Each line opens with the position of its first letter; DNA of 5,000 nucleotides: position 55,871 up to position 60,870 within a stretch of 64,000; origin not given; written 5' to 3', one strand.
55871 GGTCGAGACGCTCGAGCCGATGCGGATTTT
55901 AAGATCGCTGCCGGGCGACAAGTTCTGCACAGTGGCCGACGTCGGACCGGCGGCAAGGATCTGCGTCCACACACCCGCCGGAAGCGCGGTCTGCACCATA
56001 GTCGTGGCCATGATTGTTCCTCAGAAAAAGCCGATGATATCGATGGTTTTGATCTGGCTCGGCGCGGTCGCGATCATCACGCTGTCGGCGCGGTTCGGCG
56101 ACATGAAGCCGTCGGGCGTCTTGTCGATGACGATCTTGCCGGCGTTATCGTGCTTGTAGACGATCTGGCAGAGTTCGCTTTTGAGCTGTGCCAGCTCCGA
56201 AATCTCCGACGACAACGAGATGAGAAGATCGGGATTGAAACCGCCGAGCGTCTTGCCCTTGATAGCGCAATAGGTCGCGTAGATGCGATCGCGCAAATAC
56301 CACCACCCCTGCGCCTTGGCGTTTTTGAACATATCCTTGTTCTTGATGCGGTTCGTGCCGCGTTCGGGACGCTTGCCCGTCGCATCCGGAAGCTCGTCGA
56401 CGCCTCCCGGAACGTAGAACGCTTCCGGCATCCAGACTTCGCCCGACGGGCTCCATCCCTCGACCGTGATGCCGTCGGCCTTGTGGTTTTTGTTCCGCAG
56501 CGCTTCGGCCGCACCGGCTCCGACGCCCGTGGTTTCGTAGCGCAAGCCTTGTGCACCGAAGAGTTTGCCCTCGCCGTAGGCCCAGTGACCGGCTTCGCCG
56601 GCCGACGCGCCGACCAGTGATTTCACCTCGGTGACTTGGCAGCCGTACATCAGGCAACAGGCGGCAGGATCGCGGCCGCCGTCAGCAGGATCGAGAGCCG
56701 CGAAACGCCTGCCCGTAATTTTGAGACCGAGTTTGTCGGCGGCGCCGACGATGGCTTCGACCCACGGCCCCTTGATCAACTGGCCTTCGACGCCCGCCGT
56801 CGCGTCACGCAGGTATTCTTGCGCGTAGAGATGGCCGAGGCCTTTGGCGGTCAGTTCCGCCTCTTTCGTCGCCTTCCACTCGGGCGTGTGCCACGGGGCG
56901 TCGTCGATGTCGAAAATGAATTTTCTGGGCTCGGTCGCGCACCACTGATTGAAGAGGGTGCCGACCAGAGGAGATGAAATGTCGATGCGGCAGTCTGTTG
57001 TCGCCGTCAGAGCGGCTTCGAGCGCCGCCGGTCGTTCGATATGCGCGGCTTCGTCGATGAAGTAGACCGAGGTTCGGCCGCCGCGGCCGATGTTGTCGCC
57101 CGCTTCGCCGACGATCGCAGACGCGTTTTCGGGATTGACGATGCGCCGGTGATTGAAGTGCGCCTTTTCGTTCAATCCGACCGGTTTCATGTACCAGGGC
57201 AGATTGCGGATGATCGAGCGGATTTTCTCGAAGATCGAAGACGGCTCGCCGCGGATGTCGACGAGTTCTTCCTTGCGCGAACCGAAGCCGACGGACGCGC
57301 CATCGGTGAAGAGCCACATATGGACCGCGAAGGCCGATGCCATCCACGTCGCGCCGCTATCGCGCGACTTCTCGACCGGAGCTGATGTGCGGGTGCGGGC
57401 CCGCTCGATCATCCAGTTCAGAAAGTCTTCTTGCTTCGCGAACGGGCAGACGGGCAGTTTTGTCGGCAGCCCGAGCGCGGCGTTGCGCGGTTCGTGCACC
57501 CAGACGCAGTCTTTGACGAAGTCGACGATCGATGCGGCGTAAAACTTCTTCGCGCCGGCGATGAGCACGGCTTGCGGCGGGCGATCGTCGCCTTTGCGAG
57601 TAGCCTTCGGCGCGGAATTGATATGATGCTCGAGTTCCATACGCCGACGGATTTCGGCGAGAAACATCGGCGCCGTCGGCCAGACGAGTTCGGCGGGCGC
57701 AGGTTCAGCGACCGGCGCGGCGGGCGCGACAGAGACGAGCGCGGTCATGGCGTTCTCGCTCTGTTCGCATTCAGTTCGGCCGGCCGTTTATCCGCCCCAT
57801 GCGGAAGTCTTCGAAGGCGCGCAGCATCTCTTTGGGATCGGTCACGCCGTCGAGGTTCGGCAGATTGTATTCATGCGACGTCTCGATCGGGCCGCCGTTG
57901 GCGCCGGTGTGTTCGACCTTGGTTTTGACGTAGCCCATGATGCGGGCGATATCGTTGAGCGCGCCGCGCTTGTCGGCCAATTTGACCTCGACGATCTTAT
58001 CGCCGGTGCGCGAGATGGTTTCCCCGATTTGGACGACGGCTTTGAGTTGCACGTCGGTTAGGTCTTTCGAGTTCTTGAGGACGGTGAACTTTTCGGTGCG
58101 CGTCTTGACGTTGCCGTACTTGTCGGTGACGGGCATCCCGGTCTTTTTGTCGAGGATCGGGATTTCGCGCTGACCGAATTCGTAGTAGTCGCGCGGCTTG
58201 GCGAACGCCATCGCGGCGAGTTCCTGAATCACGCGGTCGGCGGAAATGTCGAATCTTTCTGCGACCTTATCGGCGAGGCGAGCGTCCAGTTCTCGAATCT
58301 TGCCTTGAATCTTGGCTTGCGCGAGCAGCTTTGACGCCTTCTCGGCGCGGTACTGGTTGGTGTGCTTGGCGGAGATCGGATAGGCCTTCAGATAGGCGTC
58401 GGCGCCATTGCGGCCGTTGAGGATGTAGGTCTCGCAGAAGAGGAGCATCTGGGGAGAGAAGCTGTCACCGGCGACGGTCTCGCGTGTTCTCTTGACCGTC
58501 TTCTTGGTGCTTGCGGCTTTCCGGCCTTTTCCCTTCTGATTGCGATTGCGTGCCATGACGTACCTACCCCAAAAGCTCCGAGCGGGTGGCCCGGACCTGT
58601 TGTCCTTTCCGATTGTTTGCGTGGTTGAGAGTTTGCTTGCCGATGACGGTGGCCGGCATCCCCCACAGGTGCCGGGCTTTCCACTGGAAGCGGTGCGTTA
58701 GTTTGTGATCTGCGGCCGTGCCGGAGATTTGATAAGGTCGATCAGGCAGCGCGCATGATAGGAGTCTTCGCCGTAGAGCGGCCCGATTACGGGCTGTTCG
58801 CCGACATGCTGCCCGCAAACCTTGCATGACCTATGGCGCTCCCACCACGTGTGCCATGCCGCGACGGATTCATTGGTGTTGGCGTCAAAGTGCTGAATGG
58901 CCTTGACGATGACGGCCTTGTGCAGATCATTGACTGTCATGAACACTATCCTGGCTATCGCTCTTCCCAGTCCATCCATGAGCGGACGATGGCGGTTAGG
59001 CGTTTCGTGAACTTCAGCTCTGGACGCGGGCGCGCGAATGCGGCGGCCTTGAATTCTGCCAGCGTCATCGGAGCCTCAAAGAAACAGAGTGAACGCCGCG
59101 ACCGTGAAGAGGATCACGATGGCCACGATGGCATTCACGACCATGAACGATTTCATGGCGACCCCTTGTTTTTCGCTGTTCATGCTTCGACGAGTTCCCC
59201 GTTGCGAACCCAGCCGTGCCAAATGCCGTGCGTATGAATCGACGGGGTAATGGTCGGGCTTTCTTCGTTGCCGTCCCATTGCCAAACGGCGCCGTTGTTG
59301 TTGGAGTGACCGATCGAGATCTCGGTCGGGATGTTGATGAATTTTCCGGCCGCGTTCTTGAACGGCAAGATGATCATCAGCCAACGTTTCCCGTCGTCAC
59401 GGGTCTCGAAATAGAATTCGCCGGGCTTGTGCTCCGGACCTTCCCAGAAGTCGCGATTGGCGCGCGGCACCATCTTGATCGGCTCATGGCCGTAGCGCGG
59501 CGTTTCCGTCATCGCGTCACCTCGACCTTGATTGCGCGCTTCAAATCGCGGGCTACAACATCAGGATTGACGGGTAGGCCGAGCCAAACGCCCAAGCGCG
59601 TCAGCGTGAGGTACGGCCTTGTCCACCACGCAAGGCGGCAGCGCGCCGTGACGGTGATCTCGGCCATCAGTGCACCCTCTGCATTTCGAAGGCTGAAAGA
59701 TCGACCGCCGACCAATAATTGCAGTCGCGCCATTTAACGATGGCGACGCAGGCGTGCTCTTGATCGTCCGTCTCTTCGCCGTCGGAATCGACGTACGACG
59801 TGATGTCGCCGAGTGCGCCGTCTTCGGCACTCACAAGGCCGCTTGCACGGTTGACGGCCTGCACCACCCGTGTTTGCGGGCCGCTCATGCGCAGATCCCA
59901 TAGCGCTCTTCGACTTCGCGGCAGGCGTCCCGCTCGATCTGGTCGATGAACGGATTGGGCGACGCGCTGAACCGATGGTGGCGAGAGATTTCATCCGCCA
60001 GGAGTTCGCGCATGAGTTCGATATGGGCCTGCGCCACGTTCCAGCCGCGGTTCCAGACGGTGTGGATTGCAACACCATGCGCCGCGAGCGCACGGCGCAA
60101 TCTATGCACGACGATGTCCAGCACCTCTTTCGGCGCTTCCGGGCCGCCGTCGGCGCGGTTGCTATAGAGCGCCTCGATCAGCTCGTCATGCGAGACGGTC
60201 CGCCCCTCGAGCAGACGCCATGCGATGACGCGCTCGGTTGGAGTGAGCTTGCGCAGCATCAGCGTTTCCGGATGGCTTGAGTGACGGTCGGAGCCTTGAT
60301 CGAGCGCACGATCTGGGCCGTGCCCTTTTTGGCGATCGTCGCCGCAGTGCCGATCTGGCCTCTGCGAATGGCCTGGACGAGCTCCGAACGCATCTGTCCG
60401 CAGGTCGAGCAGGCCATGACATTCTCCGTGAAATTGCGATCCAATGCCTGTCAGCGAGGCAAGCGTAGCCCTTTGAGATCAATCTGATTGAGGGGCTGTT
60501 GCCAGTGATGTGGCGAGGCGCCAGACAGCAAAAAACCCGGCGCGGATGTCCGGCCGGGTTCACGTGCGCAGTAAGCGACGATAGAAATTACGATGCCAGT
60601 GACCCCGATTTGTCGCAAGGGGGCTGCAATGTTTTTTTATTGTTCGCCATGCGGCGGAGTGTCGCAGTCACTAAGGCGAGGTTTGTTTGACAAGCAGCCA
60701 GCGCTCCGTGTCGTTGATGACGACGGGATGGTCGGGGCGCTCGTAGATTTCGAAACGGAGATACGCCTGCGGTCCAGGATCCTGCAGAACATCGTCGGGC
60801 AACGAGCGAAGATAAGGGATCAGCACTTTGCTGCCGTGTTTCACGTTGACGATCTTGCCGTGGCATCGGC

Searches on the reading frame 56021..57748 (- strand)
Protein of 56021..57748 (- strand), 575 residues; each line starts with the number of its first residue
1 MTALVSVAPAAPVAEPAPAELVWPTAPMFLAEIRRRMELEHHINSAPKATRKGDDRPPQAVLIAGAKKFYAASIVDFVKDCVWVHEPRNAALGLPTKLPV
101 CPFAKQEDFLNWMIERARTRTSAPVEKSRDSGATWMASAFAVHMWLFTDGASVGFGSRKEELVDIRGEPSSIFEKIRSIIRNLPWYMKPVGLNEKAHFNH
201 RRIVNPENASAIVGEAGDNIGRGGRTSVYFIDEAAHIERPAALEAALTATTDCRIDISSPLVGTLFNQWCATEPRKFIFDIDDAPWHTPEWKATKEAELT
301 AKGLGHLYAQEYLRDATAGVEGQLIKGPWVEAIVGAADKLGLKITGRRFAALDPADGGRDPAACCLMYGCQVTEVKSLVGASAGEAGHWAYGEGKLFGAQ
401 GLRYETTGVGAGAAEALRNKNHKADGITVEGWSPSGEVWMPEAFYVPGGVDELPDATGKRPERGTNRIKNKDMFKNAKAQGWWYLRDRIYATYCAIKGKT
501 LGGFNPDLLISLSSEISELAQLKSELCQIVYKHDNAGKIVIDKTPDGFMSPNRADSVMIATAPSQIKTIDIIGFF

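Call 26: search_protein_families(library=pfam, proteins=[window:56021-57748:-], max_evalue=0.01)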
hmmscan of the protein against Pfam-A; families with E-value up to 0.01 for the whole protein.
window:56021-57748:- (575 aa): 2 families
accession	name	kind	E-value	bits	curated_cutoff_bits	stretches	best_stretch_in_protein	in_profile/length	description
PF03237.21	Terminase_6N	-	1.1e-05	25.6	22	1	127-257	4-128/215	Terminase large subunit, T4likevirus-type, N-terminal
PF17288.8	Terminase_3C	-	0.0067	17.2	26.7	0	467-539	67-133/155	Terminase RNAseH like domain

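Call 37: find_homologous_proteins(query=window:56021-57748:-, max_evalue=1e-40)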
Query window:56021-57748:- (575 aa): 3534 proteins with E <= 1e-40 among 8000 candidates; the best 120 are listed.
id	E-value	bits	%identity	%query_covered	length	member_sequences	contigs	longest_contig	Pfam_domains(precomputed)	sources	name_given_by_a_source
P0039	0.0e+0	1090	81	100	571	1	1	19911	-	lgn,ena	-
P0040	9.8e-281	951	72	99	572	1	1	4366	-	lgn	-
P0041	5.8e-262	889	69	98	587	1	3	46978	-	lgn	-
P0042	3.2e-192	658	58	96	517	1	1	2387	-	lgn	-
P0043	3.8e-187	642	56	96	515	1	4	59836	-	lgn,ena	-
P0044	1.7e-186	640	62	69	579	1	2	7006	-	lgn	-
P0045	2.9e-186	639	62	70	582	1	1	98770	PF03237.22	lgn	-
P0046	2.9e-185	635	56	97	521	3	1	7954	-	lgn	-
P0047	3.5e-184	632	55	97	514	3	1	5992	-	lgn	-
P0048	6.2e-184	631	59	89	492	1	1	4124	-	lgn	-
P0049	6.6e-184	631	56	95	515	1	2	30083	PF17288.9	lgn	-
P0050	2.1e-182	626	60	70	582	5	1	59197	-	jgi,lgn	-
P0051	6.0e-182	625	56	96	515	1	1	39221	PF17288.9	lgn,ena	-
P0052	3.4e-181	622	56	96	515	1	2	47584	PF17288.9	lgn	-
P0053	9.6e-181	621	56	94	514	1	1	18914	PF17288.9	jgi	jgi:phage terminase large subunit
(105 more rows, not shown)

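Call 38: find_encoding_contigs(protein=P0039, flank=10000, max_places=2)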
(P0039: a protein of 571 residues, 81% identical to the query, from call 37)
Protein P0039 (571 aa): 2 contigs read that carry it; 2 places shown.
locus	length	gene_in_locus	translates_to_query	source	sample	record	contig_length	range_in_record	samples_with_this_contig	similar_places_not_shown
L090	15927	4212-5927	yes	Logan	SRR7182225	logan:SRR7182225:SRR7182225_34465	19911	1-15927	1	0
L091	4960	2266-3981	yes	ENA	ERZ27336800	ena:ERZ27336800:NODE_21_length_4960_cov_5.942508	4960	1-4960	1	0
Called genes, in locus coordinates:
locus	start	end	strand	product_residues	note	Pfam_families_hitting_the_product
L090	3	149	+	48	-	?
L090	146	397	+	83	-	-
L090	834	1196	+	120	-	-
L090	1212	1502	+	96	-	-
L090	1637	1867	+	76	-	-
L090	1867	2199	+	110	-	PF20137:BubE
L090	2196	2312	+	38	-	-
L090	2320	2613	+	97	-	-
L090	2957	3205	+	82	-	-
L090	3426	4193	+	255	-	PF03592:Terminase_2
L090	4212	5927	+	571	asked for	-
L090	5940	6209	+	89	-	-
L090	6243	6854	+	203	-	-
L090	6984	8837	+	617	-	-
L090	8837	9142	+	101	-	-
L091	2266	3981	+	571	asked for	-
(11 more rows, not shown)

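Call 39: find_encoding_contigs(protein=P0041, flank=10000, max_places=2)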
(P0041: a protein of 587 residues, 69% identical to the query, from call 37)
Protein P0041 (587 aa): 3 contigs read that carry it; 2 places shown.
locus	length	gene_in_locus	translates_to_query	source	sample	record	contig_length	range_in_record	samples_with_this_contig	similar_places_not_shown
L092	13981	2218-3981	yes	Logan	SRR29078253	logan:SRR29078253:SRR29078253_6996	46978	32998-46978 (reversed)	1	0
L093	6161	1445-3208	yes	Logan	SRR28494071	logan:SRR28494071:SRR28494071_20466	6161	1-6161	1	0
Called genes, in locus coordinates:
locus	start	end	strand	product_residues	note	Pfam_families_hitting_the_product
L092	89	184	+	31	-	-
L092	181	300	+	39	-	-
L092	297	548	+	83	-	-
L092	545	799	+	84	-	-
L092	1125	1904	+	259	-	PF03592:Terminase_2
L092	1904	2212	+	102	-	-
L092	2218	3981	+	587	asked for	-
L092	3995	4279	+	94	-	-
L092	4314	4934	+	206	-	-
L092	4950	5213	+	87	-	-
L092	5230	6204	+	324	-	-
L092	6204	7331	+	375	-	-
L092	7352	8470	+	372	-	-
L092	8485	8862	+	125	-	-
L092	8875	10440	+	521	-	PF04860:Phage_portal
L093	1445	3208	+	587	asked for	-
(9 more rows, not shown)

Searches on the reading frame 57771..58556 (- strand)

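Call 26: search_protein_families(library=pfam, proteins=[window:57771-58556:-], max_evalue=0.01)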
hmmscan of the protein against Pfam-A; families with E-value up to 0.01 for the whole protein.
window:57771-58556:- (261 aa): 1 family
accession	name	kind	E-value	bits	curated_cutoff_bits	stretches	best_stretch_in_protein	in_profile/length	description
PF03592.21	Terminase_2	-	1.3e-17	65.2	26.1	1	39-217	7-138/141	Terminase small subunit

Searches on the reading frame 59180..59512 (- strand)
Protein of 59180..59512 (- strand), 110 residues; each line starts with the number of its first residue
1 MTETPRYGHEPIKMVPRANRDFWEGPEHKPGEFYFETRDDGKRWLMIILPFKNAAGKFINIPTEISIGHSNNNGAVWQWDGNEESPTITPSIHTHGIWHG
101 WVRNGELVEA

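Call 84: search_protein_families(library=pfam, proteins=[window:59180-59512:-], max_evalue=0.1)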
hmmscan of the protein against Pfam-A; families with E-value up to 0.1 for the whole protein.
window:59180-59512:- (110 aa): 2 families
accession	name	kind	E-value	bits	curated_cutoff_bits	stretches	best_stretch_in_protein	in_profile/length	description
PF20137.4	DUF6527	-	1.5e-08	34.8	23.6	1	70-108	20-61/63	Family of unknown function (DUF6527)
PF25192.1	DiatomPyrShell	-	0.08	12.8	27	1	18-63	40-84/209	Diatom pyrenoid shell protein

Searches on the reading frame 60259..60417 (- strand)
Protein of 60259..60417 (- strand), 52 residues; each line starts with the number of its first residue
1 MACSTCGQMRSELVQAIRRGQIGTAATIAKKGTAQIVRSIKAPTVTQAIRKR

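Call 13: search_protein_families(library=phrogs, proteins=[window:60259-60416:-], max_evalue=0.01)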
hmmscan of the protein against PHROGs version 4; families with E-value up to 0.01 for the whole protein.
window:60259-60416:- (52 aa): 0 families

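Call 23: search_protein_families(library=pfam, proteins=[window:60259-60416:-], max_evalue=0.1)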
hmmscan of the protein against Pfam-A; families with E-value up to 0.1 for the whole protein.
window:60259-60416:- (52 aa): 0 families

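Call 84: search_protein_families(library=pfam, proteins=[window:60259-60417:-], max_evalue=0.1)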
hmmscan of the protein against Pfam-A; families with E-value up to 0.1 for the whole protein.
window:60259-60417:- (52 aa): 0 families
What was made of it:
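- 60259..60417 (-): 52-aa basic protein with an N-terminal CxxC, the first gene after copy 2. It has no family match (call 84).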

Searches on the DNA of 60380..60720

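Call 107: search_rna_families(source=window, start=60380, end=60720, threshold=evalue, max_evalue=1)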
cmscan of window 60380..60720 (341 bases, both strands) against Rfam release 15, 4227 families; matches with E-value up to 1: 1.
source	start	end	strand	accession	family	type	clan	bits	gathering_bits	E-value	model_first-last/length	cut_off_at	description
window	60530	60632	-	RF02552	RcsR1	Gene; sRNA;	-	25.7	60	0.0026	1-96/96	no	RcsR1 sRNA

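Call 108: search_rna_families(source=window, start=60380, end=60720, threshold=evalue, max_evalue=1, show_alignments=1)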
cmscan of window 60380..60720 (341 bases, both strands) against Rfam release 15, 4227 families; matches with E-value up to 1: 1.
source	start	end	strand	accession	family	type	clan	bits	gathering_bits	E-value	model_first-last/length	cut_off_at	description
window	60530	60632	-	RF02552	RcsR1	Gene; sRNA;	-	25.7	60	0.0026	1-96/96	no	RcsR1 sRNA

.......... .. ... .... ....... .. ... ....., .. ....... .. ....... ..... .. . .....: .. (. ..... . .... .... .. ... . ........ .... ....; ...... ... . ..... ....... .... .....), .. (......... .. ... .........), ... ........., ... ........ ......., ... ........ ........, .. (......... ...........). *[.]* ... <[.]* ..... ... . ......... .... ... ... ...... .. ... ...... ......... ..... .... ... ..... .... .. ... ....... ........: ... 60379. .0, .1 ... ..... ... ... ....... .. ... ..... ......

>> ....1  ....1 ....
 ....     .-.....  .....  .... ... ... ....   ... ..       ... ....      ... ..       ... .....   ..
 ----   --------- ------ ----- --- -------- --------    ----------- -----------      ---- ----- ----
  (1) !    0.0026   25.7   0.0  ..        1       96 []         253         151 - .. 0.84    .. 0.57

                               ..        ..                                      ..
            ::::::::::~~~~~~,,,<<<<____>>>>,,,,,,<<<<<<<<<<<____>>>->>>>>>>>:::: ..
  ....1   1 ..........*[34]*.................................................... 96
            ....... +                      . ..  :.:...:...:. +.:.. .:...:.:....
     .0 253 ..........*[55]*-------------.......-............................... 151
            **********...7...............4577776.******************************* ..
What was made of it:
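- On Small RNA gene or cis-acting RNA element (put-like, RcsR1): RcsR1 scores 25.7 bits against 60, and the alignment covers only the terminator and 7 nt (call 108).
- A sub-threshold Rfam match to the RcsR1 sRNA covers 60530-60632 (25.7 bits, E 0.0026; calls 107, 108). The RcsR1 alignment consists of 7 nt at the 5' end plus the generic terminator, with 55 nt unaligned (call 108).
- Tried and rejected: The sub-threshold RcsR1 match was dismissed after reading the alignment (call 108).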
